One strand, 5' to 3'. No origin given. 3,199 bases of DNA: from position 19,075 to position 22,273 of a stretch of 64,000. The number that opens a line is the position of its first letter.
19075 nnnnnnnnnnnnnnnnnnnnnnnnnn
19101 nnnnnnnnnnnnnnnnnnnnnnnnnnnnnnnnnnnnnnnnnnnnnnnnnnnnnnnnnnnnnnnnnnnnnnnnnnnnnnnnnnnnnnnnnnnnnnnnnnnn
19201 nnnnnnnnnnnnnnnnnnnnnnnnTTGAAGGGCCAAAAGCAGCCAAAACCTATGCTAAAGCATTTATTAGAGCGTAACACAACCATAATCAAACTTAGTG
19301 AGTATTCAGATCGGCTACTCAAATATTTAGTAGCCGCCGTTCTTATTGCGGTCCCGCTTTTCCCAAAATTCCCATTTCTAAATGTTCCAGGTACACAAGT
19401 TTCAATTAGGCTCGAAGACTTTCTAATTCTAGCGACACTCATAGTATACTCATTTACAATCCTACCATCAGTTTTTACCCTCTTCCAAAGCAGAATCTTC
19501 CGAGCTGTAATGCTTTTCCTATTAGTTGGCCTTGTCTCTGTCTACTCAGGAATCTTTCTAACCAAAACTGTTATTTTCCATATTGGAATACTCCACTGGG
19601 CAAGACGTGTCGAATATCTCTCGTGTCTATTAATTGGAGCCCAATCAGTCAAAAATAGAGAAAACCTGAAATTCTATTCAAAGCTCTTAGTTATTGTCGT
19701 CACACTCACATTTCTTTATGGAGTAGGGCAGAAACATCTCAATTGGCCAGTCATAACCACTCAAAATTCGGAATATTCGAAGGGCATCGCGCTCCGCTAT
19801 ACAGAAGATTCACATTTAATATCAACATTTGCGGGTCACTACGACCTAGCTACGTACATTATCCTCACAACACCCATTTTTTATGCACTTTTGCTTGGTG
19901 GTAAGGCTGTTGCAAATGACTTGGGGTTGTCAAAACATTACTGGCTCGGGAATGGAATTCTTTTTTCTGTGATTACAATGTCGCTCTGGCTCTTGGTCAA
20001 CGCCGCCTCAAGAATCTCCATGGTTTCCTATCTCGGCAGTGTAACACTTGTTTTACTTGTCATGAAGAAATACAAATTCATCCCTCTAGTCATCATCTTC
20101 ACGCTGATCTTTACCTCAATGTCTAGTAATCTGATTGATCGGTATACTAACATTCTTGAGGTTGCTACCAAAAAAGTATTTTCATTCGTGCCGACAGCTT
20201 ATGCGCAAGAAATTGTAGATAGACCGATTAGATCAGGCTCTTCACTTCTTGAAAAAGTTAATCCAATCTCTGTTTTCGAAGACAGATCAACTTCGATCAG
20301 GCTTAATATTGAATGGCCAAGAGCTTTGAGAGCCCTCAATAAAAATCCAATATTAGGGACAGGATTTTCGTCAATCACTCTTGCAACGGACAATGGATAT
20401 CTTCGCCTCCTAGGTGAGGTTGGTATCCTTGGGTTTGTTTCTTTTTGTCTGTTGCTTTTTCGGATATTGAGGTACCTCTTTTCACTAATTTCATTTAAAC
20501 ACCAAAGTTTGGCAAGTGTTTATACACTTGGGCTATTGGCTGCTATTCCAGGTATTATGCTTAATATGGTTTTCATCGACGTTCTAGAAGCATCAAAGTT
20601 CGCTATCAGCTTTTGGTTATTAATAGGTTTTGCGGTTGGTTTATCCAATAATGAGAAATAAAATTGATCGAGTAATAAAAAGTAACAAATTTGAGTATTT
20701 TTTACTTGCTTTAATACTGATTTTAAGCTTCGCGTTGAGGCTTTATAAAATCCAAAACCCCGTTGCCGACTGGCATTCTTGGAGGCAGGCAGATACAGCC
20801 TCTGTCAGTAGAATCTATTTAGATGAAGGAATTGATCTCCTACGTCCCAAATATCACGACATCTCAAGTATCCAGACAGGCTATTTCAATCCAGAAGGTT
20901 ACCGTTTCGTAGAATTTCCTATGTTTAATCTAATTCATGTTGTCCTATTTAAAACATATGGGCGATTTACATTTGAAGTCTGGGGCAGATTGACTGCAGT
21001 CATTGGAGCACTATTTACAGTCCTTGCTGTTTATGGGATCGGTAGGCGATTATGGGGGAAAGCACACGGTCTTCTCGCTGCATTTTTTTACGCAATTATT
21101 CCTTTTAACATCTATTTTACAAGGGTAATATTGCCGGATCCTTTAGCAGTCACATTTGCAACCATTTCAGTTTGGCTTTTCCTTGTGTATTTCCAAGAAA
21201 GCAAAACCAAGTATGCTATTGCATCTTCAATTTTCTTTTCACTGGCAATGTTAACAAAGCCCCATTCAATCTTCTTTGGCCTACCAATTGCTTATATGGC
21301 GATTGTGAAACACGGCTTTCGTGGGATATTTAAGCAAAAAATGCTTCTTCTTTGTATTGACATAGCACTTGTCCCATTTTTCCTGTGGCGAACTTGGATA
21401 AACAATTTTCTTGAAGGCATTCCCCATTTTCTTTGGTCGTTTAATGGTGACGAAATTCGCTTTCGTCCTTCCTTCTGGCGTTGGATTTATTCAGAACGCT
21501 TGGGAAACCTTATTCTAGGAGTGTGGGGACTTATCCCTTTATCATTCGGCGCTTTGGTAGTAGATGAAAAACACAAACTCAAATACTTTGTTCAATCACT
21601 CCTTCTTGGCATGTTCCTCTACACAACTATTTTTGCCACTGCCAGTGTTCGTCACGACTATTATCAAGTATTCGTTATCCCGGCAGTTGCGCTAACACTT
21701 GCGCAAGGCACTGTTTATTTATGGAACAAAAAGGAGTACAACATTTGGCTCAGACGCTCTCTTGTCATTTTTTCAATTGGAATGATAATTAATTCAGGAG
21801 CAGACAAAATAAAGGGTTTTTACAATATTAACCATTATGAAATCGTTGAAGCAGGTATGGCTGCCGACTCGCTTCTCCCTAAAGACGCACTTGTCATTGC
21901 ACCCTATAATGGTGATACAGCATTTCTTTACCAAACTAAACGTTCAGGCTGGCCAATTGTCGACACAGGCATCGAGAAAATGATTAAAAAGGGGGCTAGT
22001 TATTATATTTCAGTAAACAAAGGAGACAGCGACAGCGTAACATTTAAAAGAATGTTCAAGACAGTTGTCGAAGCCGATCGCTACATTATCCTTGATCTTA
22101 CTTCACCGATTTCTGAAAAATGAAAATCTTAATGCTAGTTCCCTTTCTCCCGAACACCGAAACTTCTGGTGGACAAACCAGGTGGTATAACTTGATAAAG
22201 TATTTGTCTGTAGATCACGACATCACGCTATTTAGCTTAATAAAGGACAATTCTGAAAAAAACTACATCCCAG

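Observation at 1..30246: Glycan-assembly island of 27-30 kb with a complete Wzx/Wzy-type pathway and six GT-C membrane transferases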

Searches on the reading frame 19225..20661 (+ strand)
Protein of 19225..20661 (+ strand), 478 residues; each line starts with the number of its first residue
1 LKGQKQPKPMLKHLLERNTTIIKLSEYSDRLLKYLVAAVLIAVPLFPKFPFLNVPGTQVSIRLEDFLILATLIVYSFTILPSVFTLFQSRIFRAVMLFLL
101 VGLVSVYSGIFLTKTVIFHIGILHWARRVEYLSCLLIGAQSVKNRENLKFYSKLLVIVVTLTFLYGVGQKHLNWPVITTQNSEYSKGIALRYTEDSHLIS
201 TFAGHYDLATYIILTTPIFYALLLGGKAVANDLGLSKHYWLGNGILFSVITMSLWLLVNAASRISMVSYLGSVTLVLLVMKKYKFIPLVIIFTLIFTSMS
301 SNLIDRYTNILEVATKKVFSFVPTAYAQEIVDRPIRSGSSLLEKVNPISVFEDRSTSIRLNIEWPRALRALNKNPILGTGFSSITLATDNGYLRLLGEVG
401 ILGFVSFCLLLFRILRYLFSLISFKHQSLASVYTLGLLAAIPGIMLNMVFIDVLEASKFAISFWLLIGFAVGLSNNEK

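Call 4: search_protein_families(library=pfam, proteins=[window:19225-20661:+], max_evalue=0.01)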
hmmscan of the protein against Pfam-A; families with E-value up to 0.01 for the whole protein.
window:19225-20661:+ (478 aa): 1 family
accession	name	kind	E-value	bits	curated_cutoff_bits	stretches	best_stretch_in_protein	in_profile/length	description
PF04932.20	Wzy_C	-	2.2e-10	41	31.7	1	252-408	5-149/149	O-Antigen ligase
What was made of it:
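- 19225..20661 (+): Wzy_C-domain polytopic protein (polymerase, ligase or O-oligosaccharyltransferase). The likely start is M10 at 19252. Pfam Wzy_C at E 2e-10, above cut-off (call 4).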

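Call 13: search_protein_families(library=ncbifam, proteins=[window:19225-20661:+], max_evalue=0.01)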
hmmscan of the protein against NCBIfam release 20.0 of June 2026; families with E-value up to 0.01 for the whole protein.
window:19225-20661:+ (478 aa): 0 families

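Call 34: find_homologous_proteins(query=window:19225-20661:+)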
Query window:19225-20661:+ (478 aa): 1854 proteins with E <= 0.001 among 8000 candidates; the best 120 are listed.
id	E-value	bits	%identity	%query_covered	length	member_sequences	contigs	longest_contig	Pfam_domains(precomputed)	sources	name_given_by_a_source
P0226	0.0e+0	1021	100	100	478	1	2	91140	PF04932.21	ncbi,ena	-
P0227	1.0e-200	686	67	98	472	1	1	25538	PF04932.21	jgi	jgi:hypothetical protein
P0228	1.5e-157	543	59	92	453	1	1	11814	PF04932.21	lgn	-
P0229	1.4e-155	537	57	94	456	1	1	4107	PF04932.21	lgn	-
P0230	5.7e-147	509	55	95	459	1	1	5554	PF04932.21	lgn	-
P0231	1.0e-145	504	53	93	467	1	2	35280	PF04932.21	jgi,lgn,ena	-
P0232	5.2e-145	502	55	94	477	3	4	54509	PF04932.21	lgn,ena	-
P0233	6.0e-145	502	53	98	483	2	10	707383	PF04932.21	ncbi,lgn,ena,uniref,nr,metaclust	ncbi:MAG: hypothetical protein UV74_C0013G0301 [Candidatus Woesebacteria bacterium GW2011_GWB1_43_14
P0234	2.9e-144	500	52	95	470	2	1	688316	PF04932.21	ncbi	-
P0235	4.4e-143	496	52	97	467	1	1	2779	PF04932.21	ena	-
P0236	1.7e-141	490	51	95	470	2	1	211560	PF04932.21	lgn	-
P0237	4.6e-141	489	55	92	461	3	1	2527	PF04932.21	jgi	-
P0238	7.0e-141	488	53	91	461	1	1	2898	PF04932.21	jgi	jgi:hypothetical protein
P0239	1.9e-139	484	53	96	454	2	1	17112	PF04932.21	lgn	-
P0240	2.5e-139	483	52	98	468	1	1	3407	PF04932.21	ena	-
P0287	1.3e-131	458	51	94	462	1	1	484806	PF04932.21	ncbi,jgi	-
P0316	1.1e-128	448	50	95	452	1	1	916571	PF04932.21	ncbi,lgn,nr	ncbi:MAG: O-antigen ligase family protein [Candidatus Woesebacteria bacterium]|nr:MAG: O-antigen lig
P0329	4.6e-127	443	48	94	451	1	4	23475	PF04932.21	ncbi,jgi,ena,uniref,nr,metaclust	ncbi:hypothetical protein A2415_05230 [candidate division WWE3 bacterium RIFOXYC1_FULL_39_7]|uniref:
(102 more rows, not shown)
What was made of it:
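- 19225..20661 (+): 1854 homologues, the best 120 at 48-67% identity (call 34).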

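Call 35: find_encoding_contigs(protein=P0287, flank=10000, max_places=1)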
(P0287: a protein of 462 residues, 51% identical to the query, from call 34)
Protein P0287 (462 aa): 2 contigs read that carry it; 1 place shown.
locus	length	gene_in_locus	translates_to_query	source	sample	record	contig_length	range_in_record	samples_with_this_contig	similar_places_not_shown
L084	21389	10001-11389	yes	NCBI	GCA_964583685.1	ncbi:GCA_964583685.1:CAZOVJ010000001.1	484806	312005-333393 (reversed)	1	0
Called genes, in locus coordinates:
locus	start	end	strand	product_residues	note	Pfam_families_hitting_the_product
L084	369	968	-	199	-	PF00702:Hydrolase, PF13419:HAD_2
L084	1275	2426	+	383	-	-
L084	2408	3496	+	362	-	PF13439:Glyco_transf_4, PF00534:Glycos_transf_1, PF13692:Glyco_trans_1_4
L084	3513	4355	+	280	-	PF00535:Glycos_transf_2, PF10111:Glyco_tranf_2_2, PF13506:Glyco_transf_21 (weak), PF13641:Glyco_tranf_2_3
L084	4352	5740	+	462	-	PF13231:PMT_2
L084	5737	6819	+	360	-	PF13439:Glyco_transf_4, PF00534:Glycos_transf_1, PF13692:Glyco_trans_1_4, PF13524:Glyco_trans_1_2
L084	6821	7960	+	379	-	PF13439:Glyco_transf_4, PF00534:Glycos_transf_1, PF13692:Glyco_trans_1_4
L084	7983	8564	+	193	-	PF25087:GMPPB_C (faint), PF00132:Hexapep, PF14602:Hexapep_2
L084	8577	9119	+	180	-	-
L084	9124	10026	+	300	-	PF00535:Glycos_transf_2, PF13641:Glyco_tranf_2_3, PF13712:Glyco_tranf_2_5 (faint), PF13632:Glyco_trans_2_3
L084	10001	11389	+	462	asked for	PF04932:Wzy_C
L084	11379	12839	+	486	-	PF13231:PMT_2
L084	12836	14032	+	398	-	PF13439:Glyco_transf_4, PF00534:Glycos_transf_1, PF13692:Glyco_trans_1_4, PF13524:Glyco_trans_1_2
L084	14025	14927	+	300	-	PF00535:Glycos_transf_2, PF10111:Glyco_tranf_2_2, PF13641:Glyco_tranf_2_3, PF13632:Glyco_trans_2_3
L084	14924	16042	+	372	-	PF13439:Glyco_transf_4, PF20706:GT4-conflict (weak), PF00534:Glycos_transf_1, PF13692:Glyco_trans_1_4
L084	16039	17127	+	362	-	PF00534:Glycos_transf_1, PF13692:Glyco_trans_1_4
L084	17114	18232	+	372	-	PF00483:NTP_transferase, PF22640:ManC_GMP_beta-helix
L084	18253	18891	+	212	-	PF02397:Bac_transf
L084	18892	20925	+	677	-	PF13196:DUF4012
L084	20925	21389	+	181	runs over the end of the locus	PF11967:RecO_N, PF02565:RecO_C (weak)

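Call 36: find_encoding_contigs(protein=P0316, flank=10000, max_places=1)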
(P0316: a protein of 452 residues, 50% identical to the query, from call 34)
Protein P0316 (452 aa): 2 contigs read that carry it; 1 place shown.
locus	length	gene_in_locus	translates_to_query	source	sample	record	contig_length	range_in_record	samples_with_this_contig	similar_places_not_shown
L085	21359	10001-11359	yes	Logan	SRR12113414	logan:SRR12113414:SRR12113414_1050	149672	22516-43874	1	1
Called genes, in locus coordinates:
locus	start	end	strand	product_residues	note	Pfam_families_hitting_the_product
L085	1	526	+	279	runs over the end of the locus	PF00535:Glycos_transf_2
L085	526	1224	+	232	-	PF13489:Methyltransf_23, PF07021:MetW (weak), PF13847:Methyltransf_31 (weak), PF08241:Methyltransf_11, PF08242:Methyltransf_12, PF13649:Methyltransf_25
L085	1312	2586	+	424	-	PF09594:GT87, PF13231:PMT_2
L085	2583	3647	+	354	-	PF13439:Glyco_transf_4 (weak), PF00534:Glycos_transf_1, PF13692:Glyco_trans_1_4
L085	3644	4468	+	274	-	PF00535:Glycos_transf_2, PF10111:Glyco_tranf_2_2, PF13641:Glyco_tranf_2_3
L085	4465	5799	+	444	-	PF13231:PMT_2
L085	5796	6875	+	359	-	PF13439:Glyco_transf_4, PF00534:Glycos_transf_1, PF13692:Glyco_trans_1_4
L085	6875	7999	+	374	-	PF13439:Glyco_transf_4 (weak), PF20706:GT4-conflict, PF00534:Glycos_transf_1, PF13692:Glyco_trans_1_4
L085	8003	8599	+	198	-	PF25087:GMPPB_C (faint), PF00132:Hexapep, PF14602:Hexapep_2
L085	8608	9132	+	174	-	-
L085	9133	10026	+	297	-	PF00535:Glycos_transf_2, PF10111:Glyco_tranf_2_2 (weak), PF13641:Glyco_tranf_2_3, PF13632:Glyco_trans_2_3 (weak), PF13641:Glyco_tranf_2_3 (weak)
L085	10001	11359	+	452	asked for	PF04932:Wzy_C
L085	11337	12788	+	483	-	PF02366:PMT, PF13231:PMT_2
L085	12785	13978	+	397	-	PF13439:Glyco_transf_4, PF00534:Glycos_transf_1, PF13692:Glyco_trans_1_4, PF13524:Glyco_trans_1_2 (weak)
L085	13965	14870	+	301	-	PF00535:Glycos_transf_2, PF10111:Glyco_tranf_2_2 (weak), PF13641:Glyco_tranf_2_3, PF13632:Glyco_trans_2_3 (weak)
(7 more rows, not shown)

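Call 56: search_solved_structures(query=A3, max_evalue=10, show_alignments=2)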
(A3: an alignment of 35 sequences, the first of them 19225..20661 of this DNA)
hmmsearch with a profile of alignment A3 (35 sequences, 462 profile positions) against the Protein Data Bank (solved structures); distinct sequences matched with E-value up to 10: 1.
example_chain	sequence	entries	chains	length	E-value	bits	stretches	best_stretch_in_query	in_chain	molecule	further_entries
6v4m_A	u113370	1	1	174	1.1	11.1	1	355-427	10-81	BCL-2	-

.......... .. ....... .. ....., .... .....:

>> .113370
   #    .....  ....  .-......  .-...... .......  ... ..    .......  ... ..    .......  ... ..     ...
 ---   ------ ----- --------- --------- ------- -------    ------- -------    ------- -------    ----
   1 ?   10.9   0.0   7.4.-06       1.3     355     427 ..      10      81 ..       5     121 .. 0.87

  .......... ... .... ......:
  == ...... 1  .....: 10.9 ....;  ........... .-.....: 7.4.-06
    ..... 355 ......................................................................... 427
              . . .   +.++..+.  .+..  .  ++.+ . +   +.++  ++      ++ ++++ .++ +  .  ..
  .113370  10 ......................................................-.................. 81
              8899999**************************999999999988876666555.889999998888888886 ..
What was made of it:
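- Tried and rejected: A profile of the Wzy_C family found no solved relative (call 56).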

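Call 57: find_encoding_contigs(protein=P0329, flank=10000, max_places=1)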
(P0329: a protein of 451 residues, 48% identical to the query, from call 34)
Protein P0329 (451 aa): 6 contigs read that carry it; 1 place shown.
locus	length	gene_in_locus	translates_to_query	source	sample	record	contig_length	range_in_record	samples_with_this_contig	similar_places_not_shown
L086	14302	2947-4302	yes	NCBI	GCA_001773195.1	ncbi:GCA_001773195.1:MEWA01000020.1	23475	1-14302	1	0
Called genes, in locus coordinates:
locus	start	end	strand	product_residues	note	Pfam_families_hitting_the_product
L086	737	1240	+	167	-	PF00132:Hexapep, PF14602:Hexapep_2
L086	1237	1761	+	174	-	-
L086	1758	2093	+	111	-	-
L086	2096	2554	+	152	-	-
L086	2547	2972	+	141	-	PF13641:Glyco_tranf_2_3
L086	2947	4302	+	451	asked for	PF04932:Wzy_C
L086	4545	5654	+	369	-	PF13231:PMT_2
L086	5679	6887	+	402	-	PF13439:Glyco_transf_4, PF00534:Glycos_transf_1, PF13692:Glyco_trans_1_4, PF13524:Glyco_trans_1_2 (weak)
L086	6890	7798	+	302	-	PF00535:Glycos_transf_2, PF10111:Glyco_tranf_2_2 (weak), PF13641:Glyco_tranf_2_3, PF13632:Glyco_trans_2_3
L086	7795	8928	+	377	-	PF13439:Glyco_transf_4, PF00534:Glycos_transf_1, PF13692:Glyco_trans_1_4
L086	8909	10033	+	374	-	PF13439:Glyco_transf_4 (weak), PF20706:GT4-conflict (faint), PF00534:Glycos_transf_1, PF13692:Glyco_trans_1_4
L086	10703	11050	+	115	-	PF22640:ManC_GMP_beta-helix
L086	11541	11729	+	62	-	PF02397:Bac_transf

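Call 99: search_protein_families(library=pfam, proteins=[L084:8577-9119:+], max_evalue=1)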
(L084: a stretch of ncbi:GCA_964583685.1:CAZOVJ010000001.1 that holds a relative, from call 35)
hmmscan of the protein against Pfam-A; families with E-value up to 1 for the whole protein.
L084:8577-9119:+ (180 aa): 0 families

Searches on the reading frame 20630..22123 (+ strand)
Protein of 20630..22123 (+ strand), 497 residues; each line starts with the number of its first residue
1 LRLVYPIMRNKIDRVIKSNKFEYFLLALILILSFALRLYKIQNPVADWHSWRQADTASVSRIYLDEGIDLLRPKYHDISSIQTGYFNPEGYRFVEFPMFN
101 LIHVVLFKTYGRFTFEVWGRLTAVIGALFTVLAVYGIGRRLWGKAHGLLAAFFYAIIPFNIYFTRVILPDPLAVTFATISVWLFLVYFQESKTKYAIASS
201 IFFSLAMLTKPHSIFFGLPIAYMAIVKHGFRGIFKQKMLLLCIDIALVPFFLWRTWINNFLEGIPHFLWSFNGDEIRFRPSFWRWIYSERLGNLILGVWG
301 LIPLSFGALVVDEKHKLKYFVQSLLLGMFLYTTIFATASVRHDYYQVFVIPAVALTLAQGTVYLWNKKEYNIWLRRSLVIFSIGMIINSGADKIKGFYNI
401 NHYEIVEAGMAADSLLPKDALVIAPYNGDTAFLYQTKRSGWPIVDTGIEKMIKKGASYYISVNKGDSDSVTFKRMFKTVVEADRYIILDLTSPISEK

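Call 4: search_protein_families(library=pfam, proteins=[window:20630-22123:+], max_evalue=0.01)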
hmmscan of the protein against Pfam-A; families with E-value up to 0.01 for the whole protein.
window:20630-22123:+ (497 aa): 2 families
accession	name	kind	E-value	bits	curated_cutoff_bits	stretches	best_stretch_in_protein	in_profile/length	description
PF13231.12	PMT_2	-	6.4e-17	62.7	26.1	1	119-253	24-157/160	Dolichyl-phosphate-mannose-protein mannosyltransferase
PF02366.24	PMT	-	6.5e-06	26.3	22.7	1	96-241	62-212/245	Dolichyl-phosphate-mannose-protein mannosyltransferase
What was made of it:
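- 20630..22123 (+): GT-C glycosyltransferase C6 (PMT_2/PMT). The likely start is the ATG at 20651. Pfam PMT_2 at E 6e-17 and PMT at E 6.5e-6 (call 4).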

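Call 13: search_protein_families(library=ncbifam, proteins=[window:20630-22123:+], max_evalue=0.01)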
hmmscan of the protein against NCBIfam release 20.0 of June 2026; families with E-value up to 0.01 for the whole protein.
window:20630-22123:+ (497 aa): 2 families
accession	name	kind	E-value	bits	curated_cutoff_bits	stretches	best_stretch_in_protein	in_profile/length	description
TIGR03663.1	TIGR03663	subfamily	8.4e-08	31.6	126.25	1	97-215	53-168/435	flippase activity-associated protein Agl23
NF046093.1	AZOBR_p60025_fam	subfamily_domain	2.7e-06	26.8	150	1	124-234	117-221/232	AZOBR_p60025 family cell surface glycopolymer formation protein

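Call 66: search_solved_structures(query=window:20630-22123:+, max_evalue=1)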
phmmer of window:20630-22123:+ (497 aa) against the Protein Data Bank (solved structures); distinct sequences matched with E-value up to 1: 0.
